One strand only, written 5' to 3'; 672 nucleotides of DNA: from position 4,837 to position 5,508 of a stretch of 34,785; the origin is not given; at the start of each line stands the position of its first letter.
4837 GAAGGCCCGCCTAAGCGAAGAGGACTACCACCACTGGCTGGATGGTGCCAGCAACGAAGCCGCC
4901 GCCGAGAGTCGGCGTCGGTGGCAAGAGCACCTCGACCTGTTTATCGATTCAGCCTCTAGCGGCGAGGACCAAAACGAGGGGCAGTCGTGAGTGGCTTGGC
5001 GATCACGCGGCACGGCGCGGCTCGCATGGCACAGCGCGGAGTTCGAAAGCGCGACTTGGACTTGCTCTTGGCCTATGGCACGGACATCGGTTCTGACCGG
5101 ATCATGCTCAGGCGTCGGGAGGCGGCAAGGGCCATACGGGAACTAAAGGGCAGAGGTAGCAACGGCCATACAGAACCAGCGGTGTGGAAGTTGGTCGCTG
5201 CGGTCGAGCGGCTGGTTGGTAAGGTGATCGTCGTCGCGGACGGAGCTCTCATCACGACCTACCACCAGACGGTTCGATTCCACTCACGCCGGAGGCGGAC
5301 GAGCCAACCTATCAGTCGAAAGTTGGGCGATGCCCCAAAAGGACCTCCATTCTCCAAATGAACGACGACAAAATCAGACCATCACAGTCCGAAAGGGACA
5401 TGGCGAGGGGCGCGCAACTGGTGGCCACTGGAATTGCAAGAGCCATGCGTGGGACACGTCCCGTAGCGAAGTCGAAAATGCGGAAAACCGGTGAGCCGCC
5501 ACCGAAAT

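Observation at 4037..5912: Translationally coupled three-gene cassette: long XRE-HTH protein / DUF4258-like putative toxin / membrane Cys4 zinc-ribbon protein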

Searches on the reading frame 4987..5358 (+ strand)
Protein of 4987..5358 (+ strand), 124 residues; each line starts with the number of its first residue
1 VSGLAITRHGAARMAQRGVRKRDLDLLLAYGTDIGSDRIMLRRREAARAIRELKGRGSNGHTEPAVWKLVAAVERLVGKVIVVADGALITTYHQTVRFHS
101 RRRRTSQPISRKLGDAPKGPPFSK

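Call 4: search_protein_families(library=pfam, proteins=[window:4987-5358:+], max_evalue=1)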
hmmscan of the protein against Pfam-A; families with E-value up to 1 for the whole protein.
window:4987-5358:+ (124 aa): 1 family
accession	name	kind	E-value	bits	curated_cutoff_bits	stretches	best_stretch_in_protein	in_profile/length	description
PF14076.12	DUF4258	-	0.01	16.5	25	1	6-32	1-27/71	Domain of unknown function (DUF4258)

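Call 5: search_protein_families(library=padloc, proteins=[window:4987-5358:+], max_evalue=1)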
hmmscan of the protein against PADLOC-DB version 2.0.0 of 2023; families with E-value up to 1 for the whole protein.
window:4987-5358:+ (124 aa): 0 families

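Call 6: search_protein_families(library=ncbifam, proteins=[window:4987-5358:+], max_evalue=1)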
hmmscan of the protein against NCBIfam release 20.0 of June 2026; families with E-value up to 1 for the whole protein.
window:4987-5358:+ (124 aa): 0 families

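Call 8: find_homologous_proteins(query=window:4987-5358:+)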
Query window:4987-5358:+ (124 aa): 3 proteins with E <= 0.001 among 80 candidates.
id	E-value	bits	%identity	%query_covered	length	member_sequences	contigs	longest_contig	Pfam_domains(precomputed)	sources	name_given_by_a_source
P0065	2.3e-73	262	100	100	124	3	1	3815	-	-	-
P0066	1.7e-26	111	66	76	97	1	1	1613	-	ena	-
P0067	6.4e-22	96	55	85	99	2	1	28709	-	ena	-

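Call 9: find_encoding_contigs(protein=P0067, flank=6000)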
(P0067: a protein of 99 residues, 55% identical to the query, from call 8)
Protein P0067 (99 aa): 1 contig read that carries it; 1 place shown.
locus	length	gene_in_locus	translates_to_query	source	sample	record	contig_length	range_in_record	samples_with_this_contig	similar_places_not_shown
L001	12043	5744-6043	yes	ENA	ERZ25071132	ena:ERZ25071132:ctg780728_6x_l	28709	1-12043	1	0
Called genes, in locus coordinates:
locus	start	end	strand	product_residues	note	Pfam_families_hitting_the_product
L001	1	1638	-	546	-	?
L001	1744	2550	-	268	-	PF00929:RNase_T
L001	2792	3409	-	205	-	-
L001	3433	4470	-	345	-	PF14088:DUF4268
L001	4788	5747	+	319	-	PF01381:HTH_3, PF13560:HTH_31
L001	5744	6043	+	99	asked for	-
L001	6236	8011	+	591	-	PF02463:SMC_N (faint), PF13175:AAA_15, PF13476:AAA_23, PF13175:AAA_15 (weak), PF13304:AAA_21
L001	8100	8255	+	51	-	-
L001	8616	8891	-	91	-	-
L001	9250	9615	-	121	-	-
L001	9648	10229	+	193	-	PF00589:Phage_integrase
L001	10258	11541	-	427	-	PF13304:AAA_21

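Call 10: find_encoding_contigs(protein=P0066, flank=6000)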
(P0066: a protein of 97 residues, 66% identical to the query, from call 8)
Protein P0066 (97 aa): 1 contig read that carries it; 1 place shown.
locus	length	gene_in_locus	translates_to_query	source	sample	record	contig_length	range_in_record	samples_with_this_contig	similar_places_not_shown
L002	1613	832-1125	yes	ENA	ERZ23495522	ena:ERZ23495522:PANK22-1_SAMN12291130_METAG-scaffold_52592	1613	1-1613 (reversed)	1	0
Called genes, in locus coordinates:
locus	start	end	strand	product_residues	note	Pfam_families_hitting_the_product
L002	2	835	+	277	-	?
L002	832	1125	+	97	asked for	-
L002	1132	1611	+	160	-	?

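Call 20: search_protein_families(library=pfam, alignment_id=A2, max_evalue=1)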
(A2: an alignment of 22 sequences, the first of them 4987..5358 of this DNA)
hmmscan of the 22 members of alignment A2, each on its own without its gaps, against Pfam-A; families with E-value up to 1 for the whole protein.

A. member 1, window:4987-5358:+ (124 aa): 1 family
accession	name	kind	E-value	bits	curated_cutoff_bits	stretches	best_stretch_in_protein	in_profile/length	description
PF14076.12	DUF4258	-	0.01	16.5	25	1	6-32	1-27/71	Domain of unknown function (DUF4258)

B. families by the number of members that match (of 22 scanned): 21 families
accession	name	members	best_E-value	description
PF14076.12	DUF4258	21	9e-06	Domain of unknown function (DUF4258)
PF06187.17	DUF993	1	0.0062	Protein of unknown function (DUF993)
PF16673.10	TRAF_BIRC3_bd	1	0.0076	TNF receptor-associated factor BIRC3 binding domain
PF17082.10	Spc29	1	0.019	Spindle Pole Component 29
PF21566.2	NagA_C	1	0.038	Beta-N-acetylglucosaminidase, C-terminal domain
PF04563.20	RNA_pol_Rpb2_1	1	0.043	RNA polymerase beta subunit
PF25338.1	C2_DCK_4th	1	0.054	Fourth C2 domain of dock-like protein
PF13590.11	DUF4136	1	0.059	Domain of unknown function (DUF4136)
PF04508.17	Pox_A_type_inc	1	0.083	Viral A-type inclusion protein repeat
PF18263.7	MCM6_C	1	0.083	MCM6 C-terminal winged-helix domain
PF18041.7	MapZ_EC1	1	0.091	MapZ extracellular domain 1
PF13298.12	LigD_N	1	0.095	DNA Ligase D 3'-phosphoesterase domain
PF04452.19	Methyltrans_RNA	1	0.11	RNA methyltransferase domain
PF12341.14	Mcl1_mid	1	0.13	Minichromosome loss protein, Mcl1, middle region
PF17827.6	PrmC_N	1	0.13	PrmC N-terminal domain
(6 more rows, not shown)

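Call 21: find_homologous_proteins(query=A2, max_evalue=0.001)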
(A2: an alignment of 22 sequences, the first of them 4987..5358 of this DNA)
Query A2 (22 sequences) (124 aa, profile of the alignment): 76 proteins with E <= 0.001 among 1369 candidates.
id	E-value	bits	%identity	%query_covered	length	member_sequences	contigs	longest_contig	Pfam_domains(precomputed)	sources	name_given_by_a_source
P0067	3.4e-40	154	55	85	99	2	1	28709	-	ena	-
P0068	1.4e-39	152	54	77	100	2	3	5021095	-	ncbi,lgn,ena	-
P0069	1.9e-39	151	47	90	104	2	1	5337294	-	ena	-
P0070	5.9e-39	150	47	87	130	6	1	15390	-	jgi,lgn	-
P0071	1.5e-38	148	52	87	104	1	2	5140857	-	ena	-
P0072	2.2e-38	148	49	92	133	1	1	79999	-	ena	-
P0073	4.1e-38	147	54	77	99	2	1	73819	-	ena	-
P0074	4.9e-38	147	54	77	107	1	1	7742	-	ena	-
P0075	6.0e-38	147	50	89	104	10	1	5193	-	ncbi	-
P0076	7.4e-38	146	46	77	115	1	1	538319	-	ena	-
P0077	7.8e-38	146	46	96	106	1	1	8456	-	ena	-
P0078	1.6e-37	145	57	77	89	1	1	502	-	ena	-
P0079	2.5e-37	145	55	77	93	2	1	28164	-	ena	-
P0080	3.6e-37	144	54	77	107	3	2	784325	-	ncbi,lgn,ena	-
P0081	8.2e-37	143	51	92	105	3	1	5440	-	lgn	-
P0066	8.5e-36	140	66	76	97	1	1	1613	-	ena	-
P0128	1.2e-18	85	38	39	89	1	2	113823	-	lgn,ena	-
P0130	1.8e-18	84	43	72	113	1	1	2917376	-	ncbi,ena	-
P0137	9.7e-11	59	32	77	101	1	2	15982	-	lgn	-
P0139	4.2e-7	48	36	85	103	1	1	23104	-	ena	-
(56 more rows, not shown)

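Call 27: search_solved_structures(query=A3, max_evalue=10, show_alignments=2)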
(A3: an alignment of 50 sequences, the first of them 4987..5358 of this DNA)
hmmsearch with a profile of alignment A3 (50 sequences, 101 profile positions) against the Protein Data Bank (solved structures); distinct sequences matched with E-value up to 10: 1.
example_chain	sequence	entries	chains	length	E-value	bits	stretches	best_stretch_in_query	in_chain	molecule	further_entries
6nr8_4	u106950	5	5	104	0.66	13.5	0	45-80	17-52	Prefoldin subunit 4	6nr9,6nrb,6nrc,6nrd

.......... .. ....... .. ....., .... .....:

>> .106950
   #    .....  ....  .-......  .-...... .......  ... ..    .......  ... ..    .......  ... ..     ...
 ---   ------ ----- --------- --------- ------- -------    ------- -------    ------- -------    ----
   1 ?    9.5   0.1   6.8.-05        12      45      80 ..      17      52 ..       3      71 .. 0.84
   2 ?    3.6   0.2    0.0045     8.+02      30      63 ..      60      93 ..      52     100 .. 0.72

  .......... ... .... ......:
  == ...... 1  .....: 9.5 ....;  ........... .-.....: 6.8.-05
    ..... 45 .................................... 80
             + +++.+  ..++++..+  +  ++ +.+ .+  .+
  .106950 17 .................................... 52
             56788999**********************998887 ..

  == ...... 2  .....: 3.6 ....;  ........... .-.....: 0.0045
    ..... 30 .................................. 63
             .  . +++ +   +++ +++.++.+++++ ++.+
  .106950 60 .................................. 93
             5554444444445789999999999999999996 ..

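Call 39: predict_structure(alignment_id=A3)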
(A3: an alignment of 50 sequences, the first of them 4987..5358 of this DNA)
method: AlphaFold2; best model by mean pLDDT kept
length: 124 residues; sequences in the alignment: 50
mean_pLDDT: 81.6   pTM: 0.64
mean pLDDT of the five models: 81.6, 81.4, 81.0, 80.0, 77.3
residues with pLDDT >= 90: 72; 70-90: 17; 50-70: 34; < 50: 1
segments of 3 or more residues with pLDDT < 50: none
pLDDT, mean of each block of 10 residues (from residue 1): 85 93 92 94 93 79 81 93 94 73 55 57 56
secondary structure, 60 per line:
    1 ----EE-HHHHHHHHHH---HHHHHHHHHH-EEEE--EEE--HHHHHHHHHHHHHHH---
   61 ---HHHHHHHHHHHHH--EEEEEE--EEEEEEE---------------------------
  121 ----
elements in order: H8-17 H21-30 E32-35 E38-40 H43-57 H64-76 E79-84 E87-93

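Call 42: fold_search(model_id=the predicted structure, library=pdb)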
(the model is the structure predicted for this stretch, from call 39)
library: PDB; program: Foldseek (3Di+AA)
matches with E <= 10: 142; with E <= 0.001: 0
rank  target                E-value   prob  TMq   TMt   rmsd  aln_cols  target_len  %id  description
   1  7esv_C                6.9e-01  0.12  0.13  0.07   8.6        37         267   22  Structure and mutation analysis of the hexameric P4 from Pseudomonas aeruginosa phage phiYY (released 2022-03-23)
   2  6sjy_B                1.0e+00  0.08  0.18  0.13   9.9        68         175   13  Diaminobutyrate acetyltransferase EctA from Paenibacillus lautus in complex with its product ADABA (released 2020-01-29)
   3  6sjy_C                1.2e+00  0.11  0.18  0.15   9.0        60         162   12  Diaminobutyrate acetyltransferase EctA from Paenibacillus lautus in complex with its product ADABA (released 2020-01-29)
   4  6sk1                  1.4e+00  0.07  0.17  0.14  13.8        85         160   13  Diaminobutyrate acetyltransferase EctA from Paenibacillus lautus in complex with coenzyme A (released 2020-01-29)
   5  6sll_A                1.5e+00  0.10  0.18  0.14   9.3        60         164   12  Diaminobutyrate acetyltransferase EctA from Paenibacillus lautus in complex with its substrate L-2,4-diaminobutyric ac (released 2020-01-29)
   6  6sll_B                1.8e+00  0.09  0.18  0.14   9.1        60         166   12  Diaminobutyrate acetyltransferase EctA from Paenibacillus lautus in complex with its substrate L-2,4-diaminobutyric ac (released 2020-01-29)
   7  5wu5_B                1.8e+00  0.04  0.20  0.08   9.7       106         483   17  Crystal structure of apo human Tut1, form III (released 2017-05-31)
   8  7yv4                  1.8e+00  0.03  0.15  0.10  13.7        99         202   13  Crystal structure of human UCHL3 in complex with Farrerol (released 2023-04-19)
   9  6tmh_d                2.0e+00  0.21  0.22  0.19   3.0        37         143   27  Cryo-EM structure of Toxoplasma gondii mitochondrial ATP synthase dimer, OSCP/F1/c-ring model (released 2020-12-16)
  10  6sl8                  2.0e+00  0.08  0.18  0.15   9.2        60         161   12  Diaminobutyrate acetyltransferase EctA from Paenibacillus lautus in complex with its substrate L-2,4-diaminobutyric acid (released 2020-01-29)
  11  7z18_I                2.2e+00  0.06  0.16  0.09  10.7        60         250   15  E. coli C-P lyase bound to a PhnK ABC dimer and ATP (released 2022-05-25)
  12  4o9k_A                2.2e+00  0.02  0.17  0.16  12.9       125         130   14  Crystal structure of the CBS pair of a putative D-arabinose 5-phosphate isomerase from Methylococcus capsulatus in com (released 2014-01-22)
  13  5lj7_B                2.4e+00  0.06  0.16  0.05  10.1        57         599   19  Structure of Aggregatibacter actinomycetemcomitans MacB bound to ATP (P21) (released 2017-11-15)
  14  7f75_G                2.5e+00  0.03  0.17  0.17  13.4        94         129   16  Cryo-EM structure of Spx-dependent transcription activation complex (released 2021-10-13)
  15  7z16_I                2.7e+00  0.04  0.18  0.11   6.0        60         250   15  E. coli C-P lyase bound to PhnK/PhnL dual ABC dimer with AMPPNP and PhnK E171Q mutation (released 2022-06-22)
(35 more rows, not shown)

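Call 45: search_protein_families(library=pfam, proteins=[L001:5744-6040:+], max_evalue=0.1)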
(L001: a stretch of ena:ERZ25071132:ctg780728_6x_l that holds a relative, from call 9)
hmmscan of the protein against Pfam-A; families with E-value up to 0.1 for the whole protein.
L001:5744-6040:+ (99 aa): 1 family
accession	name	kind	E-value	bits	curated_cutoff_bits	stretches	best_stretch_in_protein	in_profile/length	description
PF14076.12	DUF4258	-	0.0063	17.2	25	1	6-48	1-27/71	Domain of unknown function (DUF4258)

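Call 52: search_protein_families(library=pfam, proteins=[L001:6236-8008:+, L002:1132-1611:+], max_evalue=0.01)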
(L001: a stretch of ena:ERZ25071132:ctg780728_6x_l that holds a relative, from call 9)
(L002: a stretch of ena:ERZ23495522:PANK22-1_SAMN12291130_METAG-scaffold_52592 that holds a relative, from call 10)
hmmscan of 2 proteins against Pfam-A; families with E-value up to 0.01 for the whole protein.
L001:6236-8008:+ (591 aa): 4 families
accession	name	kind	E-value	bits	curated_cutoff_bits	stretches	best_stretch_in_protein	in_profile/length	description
PF13175.12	AAA_15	-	8.2e-20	72.2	32.1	2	15-56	1-44/374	AAA ATPase domain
PF13304.12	AAA_21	-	1.1e-16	62.2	27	2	265-333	235-304/304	AAA domain, putative AbiEii toxin, Type IV TA system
PF02463.25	SMC_N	-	8.7e-10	38.8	40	2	15-65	1-53/220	RecF/RecN/SMC N terminal domain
PF13476.12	AAA_23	-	4.8e-08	34.3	27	1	18-61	1-45/201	AAA domain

L002:1132-1611:+ (160 aa): 7 families
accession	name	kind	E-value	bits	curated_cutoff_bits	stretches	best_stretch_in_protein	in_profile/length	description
PF13175.12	AAA_15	-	1.2e-08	35.4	32.1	1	74-109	10-46/374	AAA ATPase domain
PF13304.12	AAA_21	-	2.2e-07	31.7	27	1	89-110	2-23/304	AAA domain, putative AbiEii toxin, Type IV TA system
PF13476.12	AAA_23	-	8e-06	27.1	27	1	69-116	1-49/201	AAA domain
PF13555.12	AAA_29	-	1.2e-05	25.4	27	1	79-113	15-49/61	P-loop containing region of AAA domain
PF11398.14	DUF2813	-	1.7e-05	24.8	21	1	67-109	3-45/372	Protein of unknown function (DUF2813)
PF13514.12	AAA_27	-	6.3e-05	23.1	22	1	67-123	3-63/206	AAA domain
PF02463.25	SMC_N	-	0.00054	19.9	40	1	68-119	3-57/220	RecF/RecN/SMC N terminal domain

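Call 55: search_dna_similar(query=window:4987-5358:+, collection=plasmids, mode=protein, max_evalue=0.01, max_rows=15)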
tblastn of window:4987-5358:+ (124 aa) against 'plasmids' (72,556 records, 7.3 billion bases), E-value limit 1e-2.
No match.

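Call 72: search_protein_families(library=phrogs, proteins=[window:4987-5358:+], max_evalue=0.1)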
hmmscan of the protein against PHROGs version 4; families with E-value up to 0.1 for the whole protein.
window:4987-5358:+ (124 aa): 0 families

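Call 73: fold_search(model_id=the predicted structure, library=viral)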
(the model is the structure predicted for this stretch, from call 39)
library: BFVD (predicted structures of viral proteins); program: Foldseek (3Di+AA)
matches with E <= 10: 216; with E <= 0.001: 0
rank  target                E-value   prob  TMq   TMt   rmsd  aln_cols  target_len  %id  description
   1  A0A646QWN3            2.3e-02  0.99  0.36  0.60   6.5        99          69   12  (no name in the UniProt tables at hand)
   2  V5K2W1                9.2e-02  0.54  0.34  0.41  13.4       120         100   16  Uncharacterized protein [Pseudomonas phage P3_CHA]
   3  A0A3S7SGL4            2.6e-01  0.66  0.38  0.39   7.5       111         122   18  (no name in the UniProt tables at hand)
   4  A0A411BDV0            4.1e-01  0.20  0.25  0.21  13.6        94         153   17  (no name in the UniProt tables at hand)
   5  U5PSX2                4.7e-01  0.41  0.33  0.30   7.4       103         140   18  Uncharacterized protein [Bacillus phage Blastoid]
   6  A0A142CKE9            5.0e-01  0.08  0.18  0.16  19.8       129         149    9  (no name in the UniProt tables at hand)
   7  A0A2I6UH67            6.9e-01  0.08  0.15  0.16   9.8        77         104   16  Uncharacterized protein [Salinibacter phage M31CR41-2]
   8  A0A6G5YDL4            7.9e-01  0.20  0.26  0.29  11.8        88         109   17  (no name in the UniProt tables at hand)
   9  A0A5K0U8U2            8.4e-01  0.11  0.24  0.14   9.7        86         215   12  Uncharacterized protein [Yasminevirus sp. GU-2018]
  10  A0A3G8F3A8            8.4e-01  0.08  0.15  0.20  13.0        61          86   20  Uncharacterized protein [Escherichia phage Skarpretter]
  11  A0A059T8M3            1.0e+00  0.12  0.28  0.17   9.7       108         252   18  Uncharacterized protein [Listeria phage LP-083-2]
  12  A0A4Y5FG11            1.2e+00  0.11  0.23  0.31   8.0        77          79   18  Uncharacterized protein [Lactobacillus phage SAC12B]
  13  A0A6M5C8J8            1.2e+00  0.10  0.29  0.28  12.5       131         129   16  (no name in the UniProt tables at hand)
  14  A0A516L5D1            1.2e+00  0.14  0.16  0.08  19.5        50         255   20  (no name in the UniProt tables at hand)
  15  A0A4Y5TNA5            1.3e+00  0.18  0.27  0.26  12.5        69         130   17  (no name in the UniProt tables at hand)
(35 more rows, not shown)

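Call 82: find_encoding_contigs(protein=P0130, flank=4000, max_places=2)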
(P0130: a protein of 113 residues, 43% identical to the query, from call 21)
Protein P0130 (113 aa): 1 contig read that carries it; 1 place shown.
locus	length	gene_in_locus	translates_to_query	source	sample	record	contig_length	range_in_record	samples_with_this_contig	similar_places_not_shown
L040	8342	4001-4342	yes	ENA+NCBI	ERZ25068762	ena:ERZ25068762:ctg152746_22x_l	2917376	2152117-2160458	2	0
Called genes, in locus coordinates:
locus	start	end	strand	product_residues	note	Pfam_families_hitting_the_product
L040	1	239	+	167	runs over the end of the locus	PF07355:GRDB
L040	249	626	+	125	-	-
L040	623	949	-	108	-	PF01588:tRNA_bind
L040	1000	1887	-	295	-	PF01063:Aminotran_4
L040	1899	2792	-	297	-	PF00106:adh_short, PF01370:Epimerase (faint), PF08659:KR, PF13460:NAD_binding_10 (weak), PF13561:adh_short_C2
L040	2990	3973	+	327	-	PF01381:HTH_3, PF13560:HTH_31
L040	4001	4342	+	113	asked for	-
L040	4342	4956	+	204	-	PF18755:RAMA (weak)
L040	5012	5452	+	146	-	-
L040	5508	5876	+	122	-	-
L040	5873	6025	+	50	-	-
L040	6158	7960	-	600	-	PF02538:Hydantoinase_B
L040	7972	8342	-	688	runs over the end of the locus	PF05378:Hydant_A_N, PF01968:Hydantoinase_A, PF19278:Hydant_A_C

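Call 83: find_encoding_contigs(protein=P0139, flank=4000, max_places=2)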
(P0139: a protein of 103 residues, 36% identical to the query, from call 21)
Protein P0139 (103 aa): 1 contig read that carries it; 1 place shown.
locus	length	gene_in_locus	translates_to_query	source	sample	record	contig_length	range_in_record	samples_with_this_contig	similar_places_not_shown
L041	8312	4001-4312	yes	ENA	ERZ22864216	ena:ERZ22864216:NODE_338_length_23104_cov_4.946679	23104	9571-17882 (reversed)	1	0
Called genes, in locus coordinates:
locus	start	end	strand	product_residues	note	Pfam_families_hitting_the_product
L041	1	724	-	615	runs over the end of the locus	-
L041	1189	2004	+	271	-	-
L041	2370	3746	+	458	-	PF05598:DUF772, PF01609:DDE_Tnp_1, PF13751:DDE_Tnp_1_6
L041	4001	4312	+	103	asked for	-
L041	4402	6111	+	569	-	PF02384:N6_Mtase, PF01420:Methylase_S (faint)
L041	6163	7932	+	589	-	PF12161:HsdM_N (faint), PF02384:N6_Mtase, PF07669:Eco57I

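Call 84: find_encoding_contigs(protein=P0137, flank=4000, max_places=2)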
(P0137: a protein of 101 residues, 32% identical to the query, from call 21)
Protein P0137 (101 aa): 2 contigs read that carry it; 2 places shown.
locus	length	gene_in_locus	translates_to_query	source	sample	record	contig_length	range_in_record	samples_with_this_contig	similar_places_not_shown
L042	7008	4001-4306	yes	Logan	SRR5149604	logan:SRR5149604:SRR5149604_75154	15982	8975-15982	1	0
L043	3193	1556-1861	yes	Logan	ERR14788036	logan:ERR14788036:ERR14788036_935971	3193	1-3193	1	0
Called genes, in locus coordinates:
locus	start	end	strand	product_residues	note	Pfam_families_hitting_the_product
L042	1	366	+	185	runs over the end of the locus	PF09335:VTT_dom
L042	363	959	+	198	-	PF00300:His_Phos_1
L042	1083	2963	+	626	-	PF00140:Sigma70_r1_2, PF04542:Sigma70_r2, PF04539:Sigma70_r3, PF04545:Sigma70_r4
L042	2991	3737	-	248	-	PF14300:DMP19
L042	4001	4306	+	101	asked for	-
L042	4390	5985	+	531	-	PF00005:ABC_tran, PF02463:SMC_N (faint), PF03193:RsgA_GTPase (faint), PF13555:AAA_29 (faint), PF01926:MMR_HSR1 (faint), PF13304:AAA_21 (faint), PF12848:ABC_tran_Xtn, PF00005:ABC_tran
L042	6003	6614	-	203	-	-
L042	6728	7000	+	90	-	PF04221:RelB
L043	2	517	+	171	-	?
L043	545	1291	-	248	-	PF14300:DMP19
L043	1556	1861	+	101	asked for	-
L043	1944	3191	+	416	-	?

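Call 89: search_protein_families(library=padloc, proteins=[L001:6278-8008:+, L040:4342-4953:+, L040:5012-5449:+], max_evalue=0.001)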
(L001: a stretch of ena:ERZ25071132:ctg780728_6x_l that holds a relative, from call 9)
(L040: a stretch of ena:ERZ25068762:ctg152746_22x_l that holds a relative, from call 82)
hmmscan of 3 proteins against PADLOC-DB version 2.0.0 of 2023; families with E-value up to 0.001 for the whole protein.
L001:6278-8008:+ (577 aa): 96 families (the best 25 are shown)
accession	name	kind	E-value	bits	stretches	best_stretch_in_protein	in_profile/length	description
PDLC03878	NsnB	-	4.8e-25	87.1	2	233-320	194-283/345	-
PDLC02979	AriA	-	1.1e-22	79.3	2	1-42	1-44/373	-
PDLC02980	AriA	-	6.4e-19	67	2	250-319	234-304/304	-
PDLC04135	mad3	-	2.3e-16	58.3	2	214-330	222-339/374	mads_3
PDLC02981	AriAB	-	1.7e-15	54.8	1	273-457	331-523/694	-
PDLC04611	PDC-M38A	-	1.5e-13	49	1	1-44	1-45/383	-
PDLC04148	HEC-03B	-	2.9e-13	47.6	2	249-319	314-385/458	-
PDLC00067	GajA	-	7.6e-13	45.8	1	2-43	5-46/604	AAA ATPase domain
PDLC02358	Old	-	1.7e-12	45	1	2-42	4-44/578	Old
PDLC02335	AbiLi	-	1.7e-12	45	1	1-327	49-248/326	AbiLi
PDLC04608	PDC-M38A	-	3.5e-12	44.7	2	242-315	240-313/367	-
PDLC02336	AbiLi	-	3.7e-12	44.5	2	222-319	199-294/340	AbiLi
PDLC00093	GajA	-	5.7e-12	43.1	1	2-43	3-45/736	AAA ATPase domain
PDLC04180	HEC-01A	-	1.3e-11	42.4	2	2-41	3-42/382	-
PDLC00070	GajA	-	1.6e-11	41.6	1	2-43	3-44/596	AAA ATPase domain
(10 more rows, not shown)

L040:4342-4953:+ (204 aa): 1 family
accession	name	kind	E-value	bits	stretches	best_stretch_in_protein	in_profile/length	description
PDLC04921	PDC-S14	-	8.2e-07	26.6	1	130-194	200-260/280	-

L040:5012-5449:+ (146 aa): 1 family
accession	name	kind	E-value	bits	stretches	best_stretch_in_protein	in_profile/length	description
PDLC04921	PDC-S14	-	1.2e-05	22.7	1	73-146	201-268/280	-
